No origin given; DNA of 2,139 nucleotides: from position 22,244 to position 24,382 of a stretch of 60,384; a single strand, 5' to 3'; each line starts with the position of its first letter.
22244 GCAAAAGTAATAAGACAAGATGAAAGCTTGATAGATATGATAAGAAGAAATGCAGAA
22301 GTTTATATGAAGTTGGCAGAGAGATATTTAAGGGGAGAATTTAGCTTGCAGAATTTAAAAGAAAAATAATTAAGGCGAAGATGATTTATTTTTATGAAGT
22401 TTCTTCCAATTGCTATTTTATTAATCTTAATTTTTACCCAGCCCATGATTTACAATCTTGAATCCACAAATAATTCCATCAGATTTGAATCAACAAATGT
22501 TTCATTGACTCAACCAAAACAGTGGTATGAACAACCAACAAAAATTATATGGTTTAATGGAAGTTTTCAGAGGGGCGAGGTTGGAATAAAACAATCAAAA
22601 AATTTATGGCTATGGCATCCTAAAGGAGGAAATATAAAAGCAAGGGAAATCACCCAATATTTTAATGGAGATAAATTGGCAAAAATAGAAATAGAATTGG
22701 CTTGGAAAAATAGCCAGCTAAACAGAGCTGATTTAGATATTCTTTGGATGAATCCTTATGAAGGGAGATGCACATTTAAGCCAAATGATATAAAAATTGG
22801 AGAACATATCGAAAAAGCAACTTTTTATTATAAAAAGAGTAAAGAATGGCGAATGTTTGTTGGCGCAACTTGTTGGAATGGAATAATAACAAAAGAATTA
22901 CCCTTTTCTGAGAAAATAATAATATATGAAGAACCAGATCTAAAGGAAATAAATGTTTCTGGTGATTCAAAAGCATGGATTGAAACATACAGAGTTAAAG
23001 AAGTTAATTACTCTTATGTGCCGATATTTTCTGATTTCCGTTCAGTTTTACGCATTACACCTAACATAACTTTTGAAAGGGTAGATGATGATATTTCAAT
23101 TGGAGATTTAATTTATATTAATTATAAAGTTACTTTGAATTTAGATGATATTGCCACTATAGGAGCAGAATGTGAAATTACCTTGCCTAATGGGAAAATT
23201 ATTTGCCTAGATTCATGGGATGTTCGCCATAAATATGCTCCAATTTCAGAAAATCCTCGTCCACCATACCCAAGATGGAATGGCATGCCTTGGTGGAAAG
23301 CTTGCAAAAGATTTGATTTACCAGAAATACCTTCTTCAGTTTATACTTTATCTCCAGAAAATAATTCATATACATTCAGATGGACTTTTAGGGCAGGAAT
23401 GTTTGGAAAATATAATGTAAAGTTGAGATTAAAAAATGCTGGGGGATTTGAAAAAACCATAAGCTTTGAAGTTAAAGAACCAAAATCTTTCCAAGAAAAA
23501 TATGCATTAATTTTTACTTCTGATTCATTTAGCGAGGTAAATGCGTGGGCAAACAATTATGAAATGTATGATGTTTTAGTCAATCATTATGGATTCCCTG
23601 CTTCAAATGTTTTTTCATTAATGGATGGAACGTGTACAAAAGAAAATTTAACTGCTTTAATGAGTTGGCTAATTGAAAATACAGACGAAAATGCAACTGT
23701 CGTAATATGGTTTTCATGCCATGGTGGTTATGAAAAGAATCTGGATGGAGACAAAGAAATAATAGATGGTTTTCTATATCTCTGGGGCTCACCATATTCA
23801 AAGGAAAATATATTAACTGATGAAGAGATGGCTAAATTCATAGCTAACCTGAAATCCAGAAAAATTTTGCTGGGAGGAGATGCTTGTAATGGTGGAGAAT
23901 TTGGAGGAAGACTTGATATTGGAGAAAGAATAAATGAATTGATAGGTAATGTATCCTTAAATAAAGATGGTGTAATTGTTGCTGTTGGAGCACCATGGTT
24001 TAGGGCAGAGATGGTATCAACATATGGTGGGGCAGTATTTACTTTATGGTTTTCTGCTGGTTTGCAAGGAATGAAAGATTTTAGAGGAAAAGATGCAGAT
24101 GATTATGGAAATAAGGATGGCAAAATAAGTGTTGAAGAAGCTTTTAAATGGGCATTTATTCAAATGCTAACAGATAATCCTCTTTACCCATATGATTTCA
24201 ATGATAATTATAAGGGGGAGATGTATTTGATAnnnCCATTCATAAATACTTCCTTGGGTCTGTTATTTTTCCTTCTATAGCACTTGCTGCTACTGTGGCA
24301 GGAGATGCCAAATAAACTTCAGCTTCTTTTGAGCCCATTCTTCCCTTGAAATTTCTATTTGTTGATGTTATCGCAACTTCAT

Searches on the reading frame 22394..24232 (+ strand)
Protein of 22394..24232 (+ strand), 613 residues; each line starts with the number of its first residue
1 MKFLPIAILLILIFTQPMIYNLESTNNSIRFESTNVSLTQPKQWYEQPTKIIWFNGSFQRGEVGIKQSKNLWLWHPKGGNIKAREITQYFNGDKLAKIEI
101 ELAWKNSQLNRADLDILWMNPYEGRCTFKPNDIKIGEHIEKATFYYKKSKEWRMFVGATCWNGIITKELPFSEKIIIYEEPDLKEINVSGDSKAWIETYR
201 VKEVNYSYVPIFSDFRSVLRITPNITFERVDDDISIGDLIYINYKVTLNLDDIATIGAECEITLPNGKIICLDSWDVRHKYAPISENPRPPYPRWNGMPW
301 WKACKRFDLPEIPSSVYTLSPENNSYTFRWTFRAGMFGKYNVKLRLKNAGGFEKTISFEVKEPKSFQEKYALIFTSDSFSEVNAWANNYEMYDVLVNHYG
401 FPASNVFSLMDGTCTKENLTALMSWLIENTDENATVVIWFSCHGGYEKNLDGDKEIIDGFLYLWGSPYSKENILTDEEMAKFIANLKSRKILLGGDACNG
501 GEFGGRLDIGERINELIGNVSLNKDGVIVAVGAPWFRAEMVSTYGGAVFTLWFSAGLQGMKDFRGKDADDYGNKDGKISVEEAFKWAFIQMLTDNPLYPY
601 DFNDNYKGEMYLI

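Call 72: search_protein_families(library=pfam, proteins=[window:22394-24232:+], max_evalue=0.001)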
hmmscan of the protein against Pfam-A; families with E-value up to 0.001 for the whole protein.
window:22394-24232:+ (613 aa): 1 family
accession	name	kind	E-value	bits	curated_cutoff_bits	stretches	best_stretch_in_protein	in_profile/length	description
PF00656.27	Peptidase_C14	-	5.6e-05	23.4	21.4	1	369-505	2-134/233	Caspase domain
